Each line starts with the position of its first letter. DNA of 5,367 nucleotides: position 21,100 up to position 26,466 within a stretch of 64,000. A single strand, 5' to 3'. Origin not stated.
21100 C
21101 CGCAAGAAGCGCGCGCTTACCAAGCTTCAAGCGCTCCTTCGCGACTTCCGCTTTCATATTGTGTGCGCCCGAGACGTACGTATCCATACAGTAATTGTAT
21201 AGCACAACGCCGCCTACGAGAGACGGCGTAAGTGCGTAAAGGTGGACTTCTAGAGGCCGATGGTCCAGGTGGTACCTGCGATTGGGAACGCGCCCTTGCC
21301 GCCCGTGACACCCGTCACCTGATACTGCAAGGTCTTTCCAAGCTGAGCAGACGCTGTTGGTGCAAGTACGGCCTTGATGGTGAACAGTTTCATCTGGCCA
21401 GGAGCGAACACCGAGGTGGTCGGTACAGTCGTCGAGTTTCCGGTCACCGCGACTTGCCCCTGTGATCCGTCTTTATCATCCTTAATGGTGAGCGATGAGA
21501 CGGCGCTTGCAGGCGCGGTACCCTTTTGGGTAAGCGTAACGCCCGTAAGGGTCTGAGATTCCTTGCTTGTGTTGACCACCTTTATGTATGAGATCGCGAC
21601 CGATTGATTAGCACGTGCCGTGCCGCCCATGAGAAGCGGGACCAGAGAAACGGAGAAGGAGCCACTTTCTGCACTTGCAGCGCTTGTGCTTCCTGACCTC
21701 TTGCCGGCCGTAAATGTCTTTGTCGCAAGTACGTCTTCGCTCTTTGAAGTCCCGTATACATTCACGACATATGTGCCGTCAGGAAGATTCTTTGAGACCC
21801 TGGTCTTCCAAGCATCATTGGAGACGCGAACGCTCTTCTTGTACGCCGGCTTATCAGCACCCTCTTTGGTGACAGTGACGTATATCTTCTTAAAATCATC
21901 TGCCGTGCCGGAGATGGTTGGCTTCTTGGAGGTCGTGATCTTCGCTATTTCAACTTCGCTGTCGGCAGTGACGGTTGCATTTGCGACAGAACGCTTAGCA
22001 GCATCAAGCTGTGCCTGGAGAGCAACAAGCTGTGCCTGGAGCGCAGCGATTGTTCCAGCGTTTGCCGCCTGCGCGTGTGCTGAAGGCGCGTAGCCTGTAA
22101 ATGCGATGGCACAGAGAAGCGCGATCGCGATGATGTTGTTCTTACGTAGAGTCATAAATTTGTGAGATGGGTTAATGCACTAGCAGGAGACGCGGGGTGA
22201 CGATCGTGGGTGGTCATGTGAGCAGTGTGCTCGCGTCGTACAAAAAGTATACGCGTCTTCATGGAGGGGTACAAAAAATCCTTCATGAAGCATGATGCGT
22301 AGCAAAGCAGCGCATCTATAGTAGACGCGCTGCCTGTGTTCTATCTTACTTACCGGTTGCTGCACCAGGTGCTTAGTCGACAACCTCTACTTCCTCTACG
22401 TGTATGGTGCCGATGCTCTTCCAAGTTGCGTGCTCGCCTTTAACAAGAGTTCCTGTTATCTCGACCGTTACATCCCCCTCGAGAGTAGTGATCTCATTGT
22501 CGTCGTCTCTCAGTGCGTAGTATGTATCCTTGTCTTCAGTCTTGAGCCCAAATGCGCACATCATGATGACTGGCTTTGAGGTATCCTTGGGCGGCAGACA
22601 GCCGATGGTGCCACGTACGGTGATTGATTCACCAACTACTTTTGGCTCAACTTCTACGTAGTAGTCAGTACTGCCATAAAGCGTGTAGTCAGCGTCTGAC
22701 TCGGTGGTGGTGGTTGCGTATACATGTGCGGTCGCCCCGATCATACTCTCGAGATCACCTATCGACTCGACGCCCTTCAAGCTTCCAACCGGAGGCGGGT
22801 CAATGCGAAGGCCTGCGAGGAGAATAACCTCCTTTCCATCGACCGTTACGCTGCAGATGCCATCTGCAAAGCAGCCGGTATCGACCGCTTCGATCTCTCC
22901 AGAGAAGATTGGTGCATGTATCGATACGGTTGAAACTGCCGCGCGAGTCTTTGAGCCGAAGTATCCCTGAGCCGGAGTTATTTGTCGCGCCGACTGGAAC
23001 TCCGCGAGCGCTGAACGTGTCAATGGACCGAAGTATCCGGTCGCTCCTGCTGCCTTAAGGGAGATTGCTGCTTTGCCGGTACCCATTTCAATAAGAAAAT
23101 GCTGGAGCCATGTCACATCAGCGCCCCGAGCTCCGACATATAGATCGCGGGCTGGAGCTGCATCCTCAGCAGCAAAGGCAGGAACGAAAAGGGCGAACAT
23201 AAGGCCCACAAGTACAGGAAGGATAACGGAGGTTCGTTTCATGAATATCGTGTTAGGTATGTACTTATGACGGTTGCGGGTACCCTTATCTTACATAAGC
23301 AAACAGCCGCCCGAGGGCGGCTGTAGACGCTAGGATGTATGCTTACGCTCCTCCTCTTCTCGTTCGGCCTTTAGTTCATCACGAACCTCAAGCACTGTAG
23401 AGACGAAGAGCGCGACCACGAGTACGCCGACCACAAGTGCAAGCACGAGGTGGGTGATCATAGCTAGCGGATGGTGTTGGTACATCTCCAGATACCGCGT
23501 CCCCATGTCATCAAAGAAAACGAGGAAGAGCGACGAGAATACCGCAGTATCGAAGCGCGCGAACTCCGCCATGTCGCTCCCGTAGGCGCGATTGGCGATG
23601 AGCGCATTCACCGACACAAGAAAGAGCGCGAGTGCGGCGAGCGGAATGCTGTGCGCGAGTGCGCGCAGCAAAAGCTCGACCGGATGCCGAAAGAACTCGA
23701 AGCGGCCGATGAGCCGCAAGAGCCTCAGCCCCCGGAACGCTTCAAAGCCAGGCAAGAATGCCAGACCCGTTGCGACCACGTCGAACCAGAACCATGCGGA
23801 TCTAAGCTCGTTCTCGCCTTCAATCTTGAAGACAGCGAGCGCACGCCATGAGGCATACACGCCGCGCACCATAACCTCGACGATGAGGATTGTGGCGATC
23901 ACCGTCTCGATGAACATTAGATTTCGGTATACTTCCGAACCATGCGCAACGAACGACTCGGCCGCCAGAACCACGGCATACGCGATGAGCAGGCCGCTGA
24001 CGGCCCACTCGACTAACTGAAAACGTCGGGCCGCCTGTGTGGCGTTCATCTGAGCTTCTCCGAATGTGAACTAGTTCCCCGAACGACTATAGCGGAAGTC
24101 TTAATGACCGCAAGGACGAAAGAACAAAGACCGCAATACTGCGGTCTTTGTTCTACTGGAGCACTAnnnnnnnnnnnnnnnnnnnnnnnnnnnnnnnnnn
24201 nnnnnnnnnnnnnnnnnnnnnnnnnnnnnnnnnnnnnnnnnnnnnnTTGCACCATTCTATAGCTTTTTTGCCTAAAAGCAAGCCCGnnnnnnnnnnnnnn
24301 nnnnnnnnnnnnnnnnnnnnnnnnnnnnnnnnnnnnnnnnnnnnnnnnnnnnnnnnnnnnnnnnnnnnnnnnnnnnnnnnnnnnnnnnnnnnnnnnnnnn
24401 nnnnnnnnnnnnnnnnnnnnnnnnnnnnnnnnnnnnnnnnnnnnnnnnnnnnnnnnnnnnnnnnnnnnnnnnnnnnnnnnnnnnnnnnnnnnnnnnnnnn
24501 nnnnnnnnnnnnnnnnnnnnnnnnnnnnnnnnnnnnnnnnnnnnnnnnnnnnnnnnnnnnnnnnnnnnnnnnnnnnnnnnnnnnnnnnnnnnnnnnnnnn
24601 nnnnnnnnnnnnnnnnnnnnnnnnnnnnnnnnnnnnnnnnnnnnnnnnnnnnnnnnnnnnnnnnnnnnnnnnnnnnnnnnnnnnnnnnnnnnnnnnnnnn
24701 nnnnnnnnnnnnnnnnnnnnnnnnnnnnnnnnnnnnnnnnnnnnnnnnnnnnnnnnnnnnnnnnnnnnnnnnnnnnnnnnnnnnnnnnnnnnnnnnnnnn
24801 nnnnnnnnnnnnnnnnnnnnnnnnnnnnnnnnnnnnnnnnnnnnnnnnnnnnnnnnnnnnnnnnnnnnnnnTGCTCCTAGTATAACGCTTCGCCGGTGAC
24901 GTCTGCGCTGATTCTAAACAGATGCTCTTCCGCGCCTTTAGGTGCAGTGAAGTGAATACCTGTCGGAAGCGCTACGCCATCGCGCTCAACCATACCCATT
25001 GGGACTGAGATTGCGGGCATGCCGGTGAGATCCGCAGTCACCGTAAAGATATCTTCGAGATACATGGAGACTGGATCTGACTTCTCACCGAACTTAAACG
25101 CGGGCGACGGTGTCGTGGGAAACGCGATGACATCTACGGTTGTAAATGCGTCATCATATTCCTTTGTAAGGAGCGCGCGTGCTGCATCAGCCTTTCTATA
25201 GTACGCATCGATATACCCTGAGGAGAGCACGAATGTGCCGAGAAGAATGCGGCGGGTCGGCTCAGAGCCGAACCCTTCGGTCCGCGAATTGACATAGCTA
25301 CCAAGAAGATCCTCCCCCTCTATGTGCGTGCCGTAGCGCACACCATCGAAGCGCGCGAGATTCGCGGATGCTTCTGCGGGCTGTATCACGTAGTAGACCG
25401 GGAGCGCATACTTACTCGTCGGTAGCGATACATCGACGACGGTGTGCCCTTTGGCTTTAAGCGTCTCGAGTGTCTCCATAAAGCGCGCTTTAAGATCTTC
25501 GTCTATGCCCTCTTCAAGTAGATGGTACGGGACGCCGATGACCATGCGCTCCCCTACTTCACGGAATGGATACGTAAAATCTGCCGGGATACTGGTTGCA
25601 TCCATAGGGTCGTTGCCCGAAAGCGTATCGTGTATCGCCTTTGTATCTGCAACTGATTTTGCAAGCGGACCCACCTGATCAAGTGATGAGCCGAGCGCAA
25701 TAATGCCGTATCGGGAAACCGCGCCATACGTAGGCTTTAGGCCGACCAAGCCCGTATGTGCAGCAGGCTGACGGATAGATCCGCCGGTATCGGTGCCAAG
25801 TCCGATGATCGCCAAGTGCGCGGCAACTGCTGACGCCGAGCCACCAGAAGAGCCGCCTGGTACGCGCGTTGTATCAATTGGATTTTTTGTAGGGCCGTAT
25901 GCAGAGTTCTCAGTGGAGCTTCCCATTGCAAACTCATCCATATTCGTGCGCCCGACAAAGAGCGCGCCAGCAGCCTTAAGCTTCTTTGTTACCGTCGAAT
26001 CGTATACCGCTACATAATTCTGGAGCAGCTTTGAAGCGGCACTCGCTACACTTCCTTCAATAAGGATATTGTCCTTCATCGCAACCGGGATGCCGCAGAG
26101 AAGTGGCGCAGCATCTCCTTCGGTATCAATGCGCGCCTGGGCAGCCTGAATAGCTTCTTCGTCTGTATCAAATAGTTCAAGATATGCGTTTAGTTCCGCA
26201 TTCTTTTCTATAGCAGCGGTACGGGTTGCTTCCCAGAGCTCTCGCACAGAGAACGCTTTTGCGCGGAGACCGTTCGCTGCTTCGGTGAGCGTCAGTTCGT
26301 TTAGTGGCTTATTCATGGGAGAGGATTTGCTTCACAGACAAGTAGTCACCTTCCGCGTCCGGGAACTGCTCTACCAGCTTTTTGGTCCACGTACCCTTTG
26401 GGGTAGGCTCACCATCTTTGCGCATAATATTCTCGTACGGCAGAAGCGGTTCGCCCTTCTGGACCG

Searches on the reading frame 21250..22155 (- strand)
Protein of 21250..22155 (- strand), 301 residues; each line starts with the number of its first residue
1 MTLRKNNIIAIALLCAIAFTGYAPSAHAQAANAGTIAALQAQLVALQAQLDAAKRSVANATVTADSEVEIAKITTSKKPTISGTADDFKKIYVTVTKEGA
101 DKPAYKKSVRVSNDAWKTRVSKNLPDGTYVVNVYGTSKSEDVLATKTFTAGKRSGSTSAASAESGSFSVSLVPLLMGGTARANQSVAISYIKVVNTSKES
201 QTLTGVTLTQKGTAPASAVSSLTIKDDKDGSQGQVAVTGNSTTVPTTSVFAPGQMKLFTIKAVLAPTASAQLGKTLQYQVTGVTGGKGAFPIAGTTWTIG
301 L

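Call 14: search_protein_families(library=pfam, proteins=[window:21250-22155:-], max_evalue=0.01)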
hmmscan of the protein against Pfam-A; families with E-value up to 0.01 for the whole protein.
window:21250-22155:- (301 aa): 3 families
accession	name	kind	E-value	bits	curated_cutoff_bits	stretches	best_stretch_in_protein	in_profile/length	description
PF19077.6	Big_13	-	6.3e-06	27.1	27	1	63-136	12-84/102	Bacterial Ig-like domain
PF14362.11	DUF4407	-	0.0012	18.6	31.3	1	30-90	130-188/297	Domain of unknown function (DUF4407)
PF11336.14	DUF3138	-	0.0052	15.9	27.3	1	14-99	5-91/525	Protein of unknown function (DUF3138)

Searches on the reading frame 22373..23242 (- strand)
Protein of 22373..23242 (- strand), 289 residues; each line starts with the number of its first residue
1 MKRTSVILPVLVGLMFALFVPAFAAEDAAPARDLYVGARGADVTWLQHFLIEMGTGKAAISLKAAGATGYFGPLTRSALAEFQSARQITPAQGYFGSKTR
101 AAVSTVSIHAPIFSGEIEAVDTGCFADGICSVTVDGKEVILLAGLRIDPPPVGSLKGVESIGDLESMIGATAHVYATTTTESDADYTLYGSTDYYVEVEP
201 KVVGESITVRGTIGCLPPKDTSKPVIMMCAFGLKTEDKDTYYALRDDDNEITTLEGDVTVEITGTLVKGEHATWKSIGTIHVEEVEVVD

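Call 14: search_protein_families(library=pfam, proteins=[window:22373-23242:-], max_evalue=0.01)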
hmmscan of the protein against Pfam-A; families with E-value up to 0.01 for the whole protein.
window:22373-23242:- (289 aa): 1 family
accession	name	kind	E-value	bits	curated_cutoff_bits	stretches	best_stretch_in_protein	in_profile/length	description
PF01471.23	PG_binding_1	-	7.9e-10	39.2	23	1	39-102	1-56/57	Putative peptidoglycan binding domain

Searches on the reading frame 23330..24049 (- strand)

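Call 14: search_protein_families(library=pfam, proteins=[window:23330-24049:-], max_evalue=0.01)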
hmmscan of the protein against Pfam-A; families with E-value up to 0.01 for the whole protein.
window:23330-24049:- (239 aa): 1 family
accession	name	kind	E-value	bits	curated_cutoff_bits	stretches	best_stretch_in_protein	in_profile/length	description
PF00520.37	Ion_trans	-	7e-11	42.2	25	1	12-227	3-237/241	Ion transport protein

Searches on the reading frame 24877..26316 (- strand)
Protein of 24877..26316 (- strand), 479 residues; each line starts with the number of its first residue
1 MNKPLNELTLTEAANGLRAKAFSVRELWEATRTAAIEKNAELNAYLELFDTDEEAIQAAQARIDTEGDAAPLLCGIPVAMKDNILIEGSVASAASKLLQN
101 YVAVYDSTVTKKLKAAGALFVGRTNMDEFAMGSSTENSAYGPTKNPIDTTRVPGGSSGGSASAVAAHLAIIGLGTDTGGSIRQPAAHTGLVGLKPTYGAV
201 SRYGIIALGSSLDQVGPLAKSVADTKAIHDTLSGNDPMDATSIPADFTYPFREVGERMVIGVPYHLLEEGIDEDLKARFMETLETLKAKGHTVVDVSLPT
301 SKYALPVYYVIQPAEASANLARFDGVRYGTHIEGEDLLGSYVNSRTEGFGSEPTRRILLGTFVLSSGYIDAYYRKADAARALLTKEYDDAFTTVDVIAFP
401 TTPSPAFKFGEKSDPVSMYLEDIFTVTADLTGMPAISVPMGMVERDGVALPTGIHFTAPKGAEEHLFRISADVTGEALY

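Call 15: search_protein_families(library=pfam, proteins=[window:24877-26316:-], max_evalue=0.01)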
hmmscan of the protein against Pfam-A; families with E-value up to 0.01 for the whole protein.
window:24877-26316:- (479 aa): 1 family
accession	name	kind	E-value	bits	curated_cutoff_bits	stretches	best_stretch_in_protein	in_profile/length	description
PF01425.27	Amidase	-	6.4e-138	461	27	1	33-466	8-444/445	Amidase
